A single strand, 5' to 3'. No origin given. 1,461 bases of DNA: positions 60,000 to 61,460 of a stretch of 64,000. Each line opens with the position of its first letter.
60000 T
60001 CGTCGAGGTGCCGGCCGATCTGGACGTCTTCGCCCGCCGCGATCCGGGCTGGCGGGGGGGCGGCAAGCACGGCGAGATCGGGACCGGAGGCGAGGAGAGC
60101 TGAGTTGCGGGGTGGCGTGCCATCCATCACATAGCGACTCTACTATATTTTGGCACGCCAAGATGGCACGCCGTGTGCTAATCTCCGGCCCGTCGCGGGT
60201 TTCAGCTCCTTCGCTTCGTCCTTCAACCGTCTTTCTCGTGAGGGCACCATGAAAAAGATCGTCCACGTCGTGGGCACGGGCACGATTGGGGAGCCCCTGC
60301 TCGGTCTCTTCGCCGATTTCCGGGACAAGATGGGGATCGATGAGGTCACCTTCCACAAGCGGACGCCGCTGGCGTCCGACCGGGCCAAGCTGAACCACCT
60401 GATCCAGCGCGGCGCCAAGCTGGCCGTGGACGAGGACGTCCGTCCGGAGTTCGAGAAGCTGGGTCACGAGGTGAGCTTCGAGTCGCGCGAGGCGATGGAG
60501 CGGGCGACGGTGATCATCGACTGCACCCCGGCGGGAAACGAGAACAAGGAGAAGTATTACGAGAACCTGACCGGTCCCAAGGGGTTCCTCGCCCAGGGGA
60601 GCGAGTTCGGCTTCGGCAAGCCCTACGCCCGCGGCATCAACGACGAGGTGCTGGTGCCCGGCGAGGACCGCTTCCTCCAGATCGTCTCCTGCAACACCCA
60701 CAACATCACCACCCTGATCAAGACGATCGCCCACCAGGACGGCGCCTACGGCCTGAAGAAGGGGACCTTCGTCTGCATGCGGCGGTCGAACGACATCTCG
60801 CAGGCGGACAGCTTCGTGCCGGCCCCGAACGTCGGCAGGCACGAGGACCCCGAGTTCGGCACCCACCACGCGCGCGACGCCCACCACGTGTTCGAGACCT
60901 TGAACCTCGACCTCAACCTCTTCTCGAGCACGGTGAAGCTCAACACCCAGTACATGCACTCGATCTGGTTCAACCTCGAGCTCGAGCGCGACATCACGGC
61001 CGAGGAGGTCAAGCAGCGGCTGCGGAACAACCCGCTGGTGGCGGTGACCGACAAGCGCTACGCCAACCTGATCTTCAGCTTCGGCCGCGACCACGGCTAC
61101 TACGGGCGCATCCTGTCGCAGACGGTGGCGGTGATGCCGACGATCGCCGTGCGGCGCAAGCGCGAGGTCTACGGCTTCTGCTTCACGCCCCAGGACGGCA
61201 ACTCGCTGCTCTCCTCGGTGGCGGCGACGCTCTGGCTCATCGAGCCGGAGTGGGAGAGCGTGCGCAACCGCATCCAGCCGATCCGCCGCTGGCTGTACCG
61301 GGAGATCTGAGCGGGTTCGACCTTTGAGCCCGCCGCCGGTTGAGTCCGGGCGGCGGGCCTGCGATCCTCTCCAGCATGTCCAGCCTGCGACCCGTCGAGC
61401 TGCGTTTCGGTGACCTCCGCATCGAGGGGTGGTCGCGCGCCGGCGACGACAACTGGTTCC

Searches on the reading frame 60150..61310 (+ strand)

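Call 61: search_protein_families(library=pfam, proteins=[window:60150-61310:+], max_evalue=0.001)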
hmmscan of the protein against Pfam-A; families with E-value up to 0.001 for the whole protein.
window:60150-61310:+ (386 aa): 1 family
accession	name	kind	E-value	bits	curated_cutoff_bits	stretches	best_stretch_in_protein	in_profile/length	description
PF02800.25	Gp_dh_C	-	0.00045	20.3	24.4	1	236-295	53-110/158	Glyceraldehyde 3-phosphate dehydrogenase, C-terminal domain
